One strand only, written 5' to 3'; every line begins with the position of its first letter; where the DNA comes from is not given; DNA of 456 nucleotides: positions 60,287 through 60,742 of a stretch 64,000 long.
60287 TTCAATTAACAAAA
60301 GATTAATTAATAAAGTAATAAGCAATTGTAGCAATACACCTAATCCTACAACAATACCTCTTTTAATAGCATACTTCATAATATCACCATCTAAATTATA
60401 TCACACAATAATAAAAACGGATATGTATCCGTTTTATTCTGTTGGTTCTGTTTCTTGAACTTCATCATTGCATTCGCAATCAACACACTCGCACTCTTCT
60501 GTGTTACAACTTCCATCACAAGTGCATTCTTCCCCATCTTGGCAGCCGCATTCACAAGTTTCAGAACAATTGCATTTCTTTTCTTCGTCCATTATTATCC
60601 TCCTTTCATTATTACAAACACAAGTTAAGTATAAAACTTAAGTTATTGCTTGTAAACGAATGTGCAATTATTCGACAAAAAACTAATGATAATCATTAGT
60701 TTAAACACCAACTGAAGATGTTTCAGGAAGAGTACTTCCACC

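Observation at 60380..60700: Unannotated 52-aa, 12-Cys acidic ORF: metallothionein-like protein with its own promoter, RBS and terminator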

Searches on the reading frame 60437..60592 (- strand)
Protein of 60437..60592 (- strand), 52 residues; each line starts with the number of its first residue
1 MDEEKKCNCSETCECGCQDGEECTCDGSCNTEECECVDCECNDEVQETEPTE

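Call 3: search_protein_families(library=pfam, proteins=[window:60437-60592:-], max_evalue=10)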
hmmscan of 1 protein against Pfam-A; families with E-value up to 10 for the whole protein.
seq(52 aa): 0 families

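Call 4: search_protein_families(library=ncbifam, proteins=[window:60437-60592:-], max_evalue=10)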
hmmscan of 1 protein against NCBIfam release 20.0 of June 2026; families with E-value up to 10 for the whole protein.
seq(52 aa): 0 families
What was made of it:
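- Tried and rejected: Pfam and NCBIfam scans of the window protein gave no hit at E <= 10 (calls 3, 4).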

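Call 6: find_homologous_proteins(query=window:60437-60592:-, max_evalue=10)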
Query seq(52 aa) (52 aa): 1 proteins with E <= 10 among 1 candidates.
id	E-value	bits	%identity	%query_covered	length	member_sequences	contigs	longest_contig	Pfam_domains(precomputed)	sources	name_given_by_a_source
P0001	1.1e-21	93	98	100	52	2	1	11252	-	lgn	-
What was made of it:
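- Tried and rejected: The word-index homologue search with the single sequence found only one near-identical protein (call 6).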

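Call 8: find_encoding_contigs(protein=P0001, flank=10000)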
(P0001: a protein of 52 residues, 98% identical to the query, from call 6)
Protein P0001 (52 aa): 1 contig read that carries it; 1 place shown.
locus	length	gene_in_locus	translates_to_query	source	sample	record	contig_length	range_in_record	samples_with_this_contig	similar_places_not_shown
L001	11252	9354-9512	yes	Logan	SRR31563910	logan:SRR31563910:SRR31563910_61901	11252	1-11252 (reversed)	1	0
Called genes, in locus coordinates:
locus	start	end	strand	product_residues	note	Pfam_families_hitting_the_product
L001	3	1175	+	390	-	?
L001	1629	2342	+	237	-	PF13489:Methyltransf_23, PF02353:CMAS, PF01728:FtsJ, PF06325:PrmA, PF08241:Methyltransf_11, PF08242:Methyltransf_12, PF13649:Methyltransf_25, PF13847:Methyltransf_31, +7 more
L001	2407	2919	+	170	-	PF10688:Imp-YgjV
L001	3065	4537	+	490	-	PF27792:CHIM_prot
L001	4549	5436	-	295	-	PF00126:HTH_1, PF03466:LysR_substrate, PF12849:PBP_like_2 (weak)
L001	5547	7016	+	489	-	PF09872:DUF2099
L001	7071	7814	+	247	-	PF20251:Big_14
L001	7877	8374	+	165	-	PF02870:Methyltransf_1N, PF01035:DNA_binding_1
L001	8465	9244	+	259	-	PF00106:adh_short, PF01073:3Beta_HSD, PF08659:KR, PF23441:SDR, PF13561:adh_short_C2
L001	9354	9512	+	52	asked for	-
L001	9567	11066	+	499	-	PF13091:PLDc_2, PF00614:PLDc (weak), PF13091:PLDc_2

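Call 15: search_protein_representatives(protein=window:60437-60592:-)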
Query: 52 residues. Proteins with E-value up to 0.001 (for the whole library): 7; up to 1e-10: 0; up to 1e-30: 0. The best 7 are listed.
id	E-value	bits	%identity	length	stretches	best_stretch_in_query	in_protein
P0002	7.4e-07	45.1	71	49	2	1-29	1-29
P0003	1.8e-04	37.6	71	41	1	1-28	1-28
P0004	2.4e-04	37.2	64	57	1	3-44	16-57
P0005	5.5e-04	36.1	58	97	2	3-34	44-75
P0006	6.2e-04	35.9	70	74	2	3-26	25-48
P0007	8.6e-04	35.5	51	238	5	2-30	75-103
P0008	9.7e-04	35.3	69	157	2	3-26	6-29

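Call 19: find_homologous_proteins(query=A1, max_evalue=1)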
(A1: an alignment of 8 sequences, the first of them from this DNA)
Query A1 (8 sequences) (52 aa, profile of the alignment): 204 proteins with E <= 1 among 933 candidates; the best 120 are listed.
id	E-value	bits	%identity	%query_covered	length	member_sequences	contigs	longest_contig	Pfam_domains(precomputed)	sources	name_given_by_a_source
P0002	2.6e-15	74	72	56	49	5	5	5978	-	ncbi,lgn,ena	-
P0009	1.2e-13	69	69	56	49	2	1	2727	-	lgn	-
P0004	6.6e-13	66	81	52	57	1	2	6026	-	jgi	-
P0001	8.7e-13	66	98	100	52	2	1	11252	-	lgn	-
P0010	1.4e-12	65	72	56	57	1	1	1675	-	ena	-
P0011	1.9e-12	65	66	54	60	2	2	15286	-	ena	-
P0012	4.8e-12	63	59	85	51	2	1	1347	-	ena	-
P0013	5.1e-12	63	64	48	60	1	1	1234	-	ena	-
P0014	1.2e-11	62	74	65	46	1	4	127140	-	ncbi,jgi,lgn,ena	-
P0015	1.2e-11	62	68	48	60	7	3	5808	-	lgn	-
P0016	3.8e-11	61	61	60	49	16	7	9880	-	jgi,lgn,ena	-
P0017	1.0e-10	59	65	60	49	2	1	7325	-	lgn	-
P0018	1.3e-10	59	75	54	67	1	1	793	-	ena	-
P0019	1.3e-10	59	83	44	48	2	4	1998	-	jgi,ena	-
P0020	2.0e-10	58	67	52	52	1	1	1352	-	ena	-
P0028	3.1e-9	54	57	85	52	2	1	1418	-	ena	-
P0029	4.1e-9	54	69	60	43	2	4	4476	-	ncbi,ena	-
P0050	2.8e-7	48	70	58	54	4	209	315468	-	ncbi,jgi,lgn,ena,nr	ncbi:MAG: hypothetical protein OSJ65_02600 [Bacilli bacterium]|nr:hypothetical protein [Bacilli bact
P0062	8.0e-7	47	58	50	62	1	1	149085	-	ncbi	-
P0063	8.6e-7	47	73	50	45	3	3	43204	-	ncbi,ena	-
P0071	1.9e-6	46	61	73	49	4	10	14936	-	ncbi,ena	-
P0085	7.4e-6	44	74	44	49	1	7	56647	-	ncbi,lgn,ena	-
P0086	7.4e-6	44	56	83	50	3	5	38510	-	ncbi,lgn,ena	-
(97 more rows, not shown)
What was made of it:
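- On The undescribed 'CxCx3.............' module family (defined here): The profile E-value of the near-identical P0001 is 8.7e-13 (call 19).
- About 200 homologous clusters exist (call 19).
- Tried and rejected: The exhaustive phmmer search and then a profile search were needed (calls 15, 19).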

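Call 22: find_related_loci(query=A2, collection=genome_contigs, flank=6000)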
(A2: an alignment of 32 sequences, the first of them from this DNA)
Query A2 (52 aa) in genome_contigs; peptide patterns used: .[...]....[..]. (x = any residue, [..] = any of these).
238 stretches matched a pattern; 92 encode a relative of the query (tblastn E <= 1e-3); the best 80 are kept; 80 distinct loci.
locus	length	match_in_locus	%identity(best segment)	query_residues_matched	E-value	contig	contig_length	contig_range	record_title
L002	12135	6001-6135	67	3-44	1e-9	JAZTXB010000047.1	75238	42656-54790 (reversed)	MAG: Bacilli bacterium isolate T1900045331_YK20190020.MAGScoT_cleanbin_000028 SGB_6528_k141_2462788, whole genome shotgu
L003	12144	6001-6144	58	1-46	1e-8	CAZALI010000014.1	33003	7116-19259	MAG TPA_asm: uncultured Muribaculaceae bacterium isolate SRP278969_co1_164 genome assembly, contig: NODE_1216_length_330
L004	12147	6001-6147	59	1-44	2e-8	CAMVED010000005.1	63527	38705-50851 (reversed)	MAG TPA_asm: uncultured Tenericutes bacterium isolate SRR8387719_bin.14_metaWRAP_v1.3_MAG genome assembly, contig: ERZ14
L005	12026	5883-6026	59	1-36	2e-8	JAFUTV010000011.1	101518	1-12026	MAG: Bacilli bacterium isolate RGIG4820 Roe_deer_Reticulum.Co__c245594, whole genome shotgun sequence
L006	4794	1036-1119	75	3-30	2e-8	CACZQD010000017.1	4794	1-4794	MAG: uncultured Erysipelotrichaceae bacterium isolate RUG12848 genome assembly, contig: RUG12848_asm_17, whole genome sh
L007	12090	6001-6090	70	1-30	7e-8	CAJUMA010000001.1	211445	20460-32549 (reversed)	MAG TPA_asm: uncultured Bacilli bacterium isolate MGBC156923 genome assembly, contig: MGBC156923.1, whole genome shotgun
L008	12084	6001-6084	68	2-29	1e-7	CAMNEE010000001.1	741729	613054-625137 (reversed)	MAG: uncultured Bacillales bacterium isolate SRR1222429_bin.164_metaWRAP_v1.3_MAG genome assembly, contig: NODE.2_length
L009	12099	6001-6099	74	3-36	1e-7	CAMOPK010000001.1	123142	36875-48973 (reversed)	MAG: uncultured Firmicutes bacterium isolate SRR873601_bin.79_metaWRAP_v1.3_MAG genome assembly, contig: NODE_199_length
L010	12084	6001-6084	75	1-28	2e-7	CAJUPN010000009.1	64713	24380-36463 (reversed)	MAG TPA_asm: uncultured Bacilli bacterium isolate MGBC164624 genome assembly, contig: MGBC164624.9, whole genome shotgun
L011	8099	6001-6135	56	4-44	2e-7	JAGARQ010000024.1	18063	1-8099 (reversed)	MAG: Bacilli bacterium isolate RGIG8711 Water_deer_Colon-3__c136288, whole genome shotgun sequence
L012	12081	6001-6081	78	1-27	4e-7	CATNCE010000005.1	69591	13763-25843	MAG TPA_asm: uncultured Bacilli bacterium isolate MGG24433_1680015443 genome assembly, contig: SRR10593855_307, whole ge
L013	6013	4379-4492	76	3-29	3e-7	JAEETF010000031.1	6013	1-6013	MAG: Bacilli bacterium isolate Tb.RUG.4 k141_3811808_flag=1_multi=12.0000_len=6013, whole genome shotgun sequence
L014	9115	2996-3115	62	3-44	4e-7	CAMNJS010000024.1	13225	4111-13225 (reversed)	MAG: uncultured Firmicutes bacterium isolate SRR873596_bin.94_metaWRAP_v1.3_MAG genome assembly, contig: NODE.11353_leng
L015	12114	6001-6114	56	3-47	3e-7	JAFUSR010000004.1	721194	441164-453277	MAG: Clostridia bacterium isolate RGIG4790 Roe_deer_Reticulum-3__c188924, whole genome shotgun sequence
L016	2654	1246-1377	69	4-36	5e-7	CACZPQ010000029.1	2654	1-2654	MAG: uncultured Erysipelotrichaceae bacterium isolate RUG12834 genome assembly, contig: RUG12834_asm_29, whole genome sh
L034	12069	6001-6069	74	7-29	5e-6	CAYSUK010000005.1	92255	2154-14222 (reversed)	MAG TPA_asm: uncultured Christensenella sp. isolate SRP225648_co1_565 genome assembly, contig: NODE_304_length_92255_cov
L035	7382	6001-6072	67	7-30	7e-6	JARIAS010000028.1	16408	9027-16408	MAG: Candidatus Cryptobacteroides sp. isolate cluster1_bin.75 k127_227303, whole genome shotgun sequence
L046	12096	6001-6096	53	2-33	3e-5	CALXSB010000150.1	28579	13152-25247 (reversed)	MAG: uncultured Rickettsiales bacterium isolate E06__bin57 genome assembly, contig: E06__k127_4660853, whole genome shot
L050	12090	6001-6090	60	4-33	4e-5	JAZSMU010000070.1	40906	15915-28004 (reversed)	MAG: Candidatus Gastranaerophilales bacterium isolate T1900044553_TS20190019.MAGScoT_cleanbin_000007 SGB_261_k141_663408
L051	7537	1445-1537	58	3-33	4e-5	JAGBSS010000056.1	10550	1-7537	MAG: Clostridia bacterium isolate RGIG9412 Yak_Cecum-2__c252558, whole genome shotgun sequence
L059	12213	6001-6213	55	4-44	8e-5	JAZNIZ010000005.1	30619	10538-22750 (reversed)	MAG: Akkermansia sp. isolate T1900044682_TS20190148.MAGScoT_cleanbin_000014 SGB_1697_k141_306205, whole genome shotgun s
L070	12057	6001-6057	84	7-25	1e-4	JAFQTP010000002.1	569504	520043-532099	MAG: Clostridia bacterium isolate RGIG2139 Goat_Colon-6__c478389, whole genome shotgun sequence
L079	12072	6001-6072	63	6-29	2e-4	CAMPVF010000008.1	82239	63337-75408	MAG TPA_asm: uncultured Atopobium sp. isolate SRR16916867_bin.10_metaWRAP_v1.3_MAG genome assembly, contig: ERZ11466582.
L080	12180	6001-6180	59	7-30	2e-4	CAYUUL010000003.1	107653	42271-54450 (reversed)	MAG TPA_asm: uncultured Planctomycetaceae bacterium isolate binchicken_co354_63 genome assembly, contig: NODE_76_length_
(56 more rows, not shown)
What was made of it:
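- There are 92 genomic relatives (call 22). The hosts are gut anaerobes (call 22).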

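Call 38: search_protein_families(library=pfam, proteins=[L002:5998-6690:+, L011:4663-6231:+, L035:5314-6075:+, L059:5518-6213:+, L034:5509-6150:+, L079:5194-6987:+, L080:4396-6474:+, L070:5758-6237:+, L051:959-1786:+, L050:5944-7089:+], max_evalue=0.001)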
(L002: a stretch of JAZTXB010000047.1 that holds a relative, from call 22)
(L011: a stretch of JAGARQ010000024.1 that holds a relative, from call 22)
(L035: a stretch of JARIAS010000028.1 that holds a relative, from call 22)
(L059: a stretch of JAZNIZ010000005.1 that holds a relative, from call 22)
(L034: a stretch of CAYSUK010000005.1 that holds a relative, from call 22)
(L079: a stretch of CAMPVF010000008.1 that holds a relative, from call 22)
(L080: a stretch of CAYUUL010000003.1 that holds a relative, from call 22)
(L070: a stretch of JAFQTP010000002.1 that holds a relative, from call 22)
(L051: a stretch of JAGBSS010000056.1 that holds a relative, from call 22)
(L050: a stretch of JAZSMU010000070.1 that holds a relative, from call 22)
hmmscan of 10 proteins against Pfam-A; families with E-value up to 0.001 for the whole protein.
L002:5998-6690:+ (231 aa): 2 families
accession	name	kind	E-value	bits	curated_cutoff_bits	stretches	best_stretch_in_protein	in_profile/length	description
PF01025.24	GrpE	-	2.6e-43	148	25.8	1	71-231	7-165/165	GrpE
PF04670.18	Gtr1_RagA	-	0.00098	19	22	0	68-119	84-137/232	Gtr1/RagA G protein conserved region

L011:4663-6231:+ (523 aa): 3 families
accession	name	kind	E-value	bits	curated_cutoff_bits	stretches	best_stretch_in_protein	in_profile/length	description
PF13393.11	tRNA-synt_His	-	1.3e-39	136.8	25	1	7-309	1-305/308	Histidyl-tRNA synthetase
PF00587.30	tRNA-synt_2b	-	1.7e-11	45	29.3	1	65-269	1-120/179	tRNA synthetase class II core domain (G, H, P, S and T)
PF03129.25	HGTP_anticodon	-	1.7e-11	44.5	21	1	331-419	2-93/94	Anticodon binding domain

L035:5314-6075:+ (254 aa): 1 family
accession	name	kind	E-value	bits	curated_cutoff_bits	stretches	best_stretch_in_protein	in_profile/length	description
PF00254.34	FKBP_C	-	1.1e-07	32.4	21.1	1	3-72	5-76/94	FKBP-type peptidyl-prolyl cis-trans isomerase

L059:5518-6213:+ (232 aa): 1 family
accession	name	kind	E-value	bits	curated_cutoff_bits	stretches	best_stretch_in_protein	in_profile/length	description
PF06133.16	Com_YlbF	-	2.2e-11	44.6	23.9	1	20-116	4-100/105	Control of competence regulator ComK, YlbF/YmcA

L034:5509-6150:+ (214 aa): 0 families

L079:5194-6987:+ (598 aa): 1 family
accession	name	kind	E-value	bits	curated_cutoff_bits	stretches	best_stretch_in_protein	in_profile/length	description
PF03577.20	Peptidase_C69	-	1.2e-170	568.3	23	2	19-260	1-221/402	Peptidase family C69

L080:4396-6474:+ (693 aa): 2 families
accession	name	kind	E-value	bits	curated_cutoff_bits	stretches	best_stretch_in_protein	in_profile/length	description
PF13428.12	TPR_14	-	0.00011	23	23.5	0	120-154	2-36/44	Tetratricopeptide repeat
PF13424.12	TPR_12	-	0.00013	22.5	30.1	0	120-198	4-76/77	Tetratricopeptide repeat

L070:5758-6237:+ (160 aa): 0 families

L051:959-1786:+ (276 aa): 2 families
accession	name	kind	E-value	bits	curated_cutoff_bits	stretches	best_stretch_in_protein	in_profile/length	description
PF03652.20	RuvX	-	1.1e-37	129.8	29.2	1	3-134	2-133/134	Holliday junction resolvase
PF06949.16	DUF1292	-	1.1e-07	33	24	1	200-272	1-74/75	Protein of unknown function (DUF1292)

L050:5944-7089:+ (382 aa): 11 families
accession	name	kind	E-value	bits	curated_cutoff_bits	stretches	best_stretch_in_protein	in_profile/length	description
PF13614.12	AAA_31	-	1.5e-24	87.3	27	1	119-274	2-163/177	AAA domain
PF01656.29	CbiA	-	1.9e-24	86.4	25.4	1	121-335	1-125/125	CobQ/CobB/MinD/ParA nucleotide binding domain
PF10609.15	ParA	-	3.6e-21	76.2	27.1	1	119-354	4-245/246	NUBPL iron-transfer P-loop NTPase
PF09140.17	MipZ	-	3.5e-14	53.2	20.7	1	120-269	2-137/262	ATPase MipZ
PF00142.24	Fer4_NifH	-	9e-11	42.2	25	1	124-184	5-63/271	4Fe-4S iron sulfur cluster binding proteins, NifH/frxC family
PF06564.18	CBP_BcsQ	-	4.7e-10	39.8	21.3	1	120-294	3-174/234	Cellulose biosynthesis protein BcsQ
PF02374.21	ArsA_ATPase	-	9.4e-08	32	24.3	1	121-156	3-38/305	Anion-transporting ATPase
PF25199.1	nSTAND_NTPase5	-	1.8e-05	25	34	1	108-211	30-138/145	Novel STAND NTPase 5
PF03308.22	MeaB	-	0.00022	20.8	23.1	1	110-156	25-70/273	Methylmalonyl Co-A mutase-associated GTPase MeaB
PF13479.12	AAA_24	-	0.00025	21.4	27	1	123-235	6-71/195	AAA domain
PF07015.17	VirC1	-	0.00036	20.4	24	0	119-156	2-39/231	VirC1 protein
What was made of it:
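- The module is fused to YlbF/YmcA and to a MinD/ParA-type P-loop NTPase that also matches the NUBPL iron-transfer and NifH-like models (call 38). The same module is an integral part of GrpE, HisRS and other proteins (call 38).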

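Call 39: search_solved_structures(query=A2, max_evalue=10, show_alignments=3)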
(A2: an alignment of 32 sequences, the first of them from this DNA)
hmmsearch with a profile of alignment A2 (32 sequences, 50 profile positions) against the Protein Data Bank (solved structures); distinct sequences matched with E-value up to 10: 0.
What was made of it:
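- On MymT: The profile search of PDB sequences found nothing (call 39).
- Tried and rejected: The PDB profile search gave 0 hits (call 39).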

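Call 47: predict_structure(alignment_id=A2)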
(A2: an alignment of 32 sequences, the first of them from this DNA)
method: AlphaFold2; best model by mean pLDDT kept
length: 52 residues; sequences in the alignment: 32
mean_pLDDT: 56.4   pTM: 0.28
mean pLDDT of the five models: 56.4, 54.9, 54.5, 52.8, 45.6
residues with pLDDT >= 90: 0; 70-90: 0; 50-70: 39; < 50: 13
segments of 3 or more residues with pLDDT < 50: 42-51
pLDDT, mean of each block of 10 residues (from residue 1): 57 65 61 53 47 51
secondary structure, 60 per line:
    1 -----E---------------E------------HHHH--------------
elements in order: H35-38
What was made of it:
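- On Metallothionein (functional superfamily): The AlphaFold result (pLDDT 56, no secondary structure; call 47) is only consistent with this.
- AlphaFold gives pLDDT 56 and no secondary structure, as expected for an apo-metallothionein (call 47). The protein is predicted to be disordered (call 47).
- Tried and rejected: AlphaFold2 with the 32-sequence alignment gave pLDDT 56, so I ran no fold search; it would have been meaningless (call 47).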

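Call 52: list_cluster_members(proteins=[window:60437-60592:-, P0002, P0014, P0050, P0062, P0063, P0071, P0085, P0086, P0029])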
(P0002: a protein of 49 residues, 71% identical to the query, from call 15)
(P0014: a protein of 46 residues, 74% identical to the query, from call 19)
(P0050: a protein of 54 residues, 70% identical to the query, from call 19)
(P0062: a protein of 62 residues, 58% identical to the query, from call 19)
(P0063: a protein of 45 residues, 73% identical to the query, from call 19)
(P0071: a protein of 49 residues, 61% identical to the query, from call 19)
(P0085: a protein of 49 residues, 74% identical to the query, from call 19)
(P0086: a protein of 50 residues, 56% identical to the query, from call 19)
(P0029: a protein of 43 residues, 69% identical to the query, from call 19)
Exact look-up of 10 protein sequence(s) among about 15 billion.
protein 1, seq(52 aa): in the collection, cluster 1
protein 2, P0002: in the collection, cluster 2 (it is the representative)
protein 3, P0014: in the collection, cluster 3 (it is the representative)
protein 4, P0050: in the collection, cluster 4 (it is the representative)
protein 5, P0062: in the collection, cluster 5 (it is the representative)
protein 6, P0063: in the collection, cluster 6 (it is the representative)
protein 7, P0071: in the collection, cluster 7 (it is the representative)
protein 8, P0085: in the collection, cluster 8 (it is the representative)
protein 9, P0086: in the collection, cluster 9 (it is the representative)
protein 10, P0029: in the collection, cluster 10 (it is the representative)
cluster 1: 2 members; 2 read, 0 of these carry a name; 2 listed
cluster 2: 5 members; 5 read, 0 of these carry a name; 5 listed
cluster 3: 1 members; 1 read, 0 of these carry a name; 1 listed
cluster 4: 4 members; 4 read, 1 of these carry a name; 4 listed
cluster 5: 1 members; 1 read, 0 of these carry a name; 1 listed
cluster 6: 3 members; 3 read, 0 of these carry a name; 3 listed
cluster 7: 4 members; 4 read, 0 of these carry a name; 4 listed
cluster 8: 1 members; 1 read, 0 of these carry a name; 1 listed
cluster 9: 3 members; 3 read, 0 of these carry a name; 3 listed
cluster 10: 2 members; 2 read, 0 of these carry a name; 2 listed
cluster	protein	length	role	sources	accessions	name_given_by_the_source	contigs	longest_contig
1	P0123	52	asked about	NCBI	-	-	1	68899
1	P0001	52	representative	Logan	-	-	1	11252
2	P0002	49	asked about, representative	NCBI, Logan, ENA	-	-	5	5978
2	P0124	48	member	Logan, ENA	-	-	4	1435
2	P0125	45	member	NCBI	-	-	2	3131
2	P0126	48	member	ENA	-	-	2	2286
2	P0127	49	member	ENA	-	-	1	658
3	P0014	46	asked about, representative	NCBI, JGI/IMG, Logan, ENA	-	-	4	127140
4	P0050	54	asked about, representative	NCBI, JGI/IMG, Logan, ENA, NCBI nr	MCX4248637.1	MAG: hypothetical protein OSJ65_02600 [Bacilli bacterium] | hypothetical protein [Bacilli bacterium]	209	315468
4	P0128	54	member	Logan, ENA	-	-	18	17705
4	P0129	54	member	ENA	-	-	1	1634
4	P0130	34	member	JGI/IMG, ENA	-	-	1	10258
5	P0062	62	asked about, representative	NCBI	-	-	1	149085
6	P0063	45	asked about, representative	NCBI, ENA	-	-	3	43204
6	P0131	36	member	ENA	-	-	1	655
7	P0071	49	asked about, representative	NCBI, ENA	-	-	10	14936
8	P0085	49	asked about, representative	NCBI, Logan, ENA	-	-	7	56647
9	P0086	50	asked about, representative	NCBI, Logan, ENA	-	-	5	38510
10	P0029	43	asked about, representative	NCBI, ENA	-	-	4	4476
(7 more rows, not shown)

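Call 53: find_encoding_contigs(protein=window:60437-60592:-, flank=2000, max_places=3)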
Protein seq(52 aa) (52 aa): 1 contig read that carries it; 1 place shown.
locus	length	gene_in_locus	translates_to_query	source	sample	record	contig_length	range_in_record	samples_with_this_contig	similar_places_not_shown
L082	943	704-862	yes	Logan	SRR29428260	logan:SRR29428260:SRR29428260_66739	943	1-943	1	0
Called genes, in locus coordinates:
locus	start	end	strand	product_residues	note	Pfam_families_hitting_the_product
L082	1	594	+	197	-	?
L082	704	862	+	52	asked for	-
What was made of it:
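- Tried and rejected: The exact-protein look-up returned only a 943-bp Logan contig (call 53).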

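Call 55: search_dna_similar(query=window:60437-60592:-, collection=plasmids, mode=protein, max_evalue=0.01, max_rows=10)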
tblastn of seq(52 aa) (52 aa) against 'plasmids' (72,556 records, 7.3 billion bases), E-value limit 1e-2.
No match.
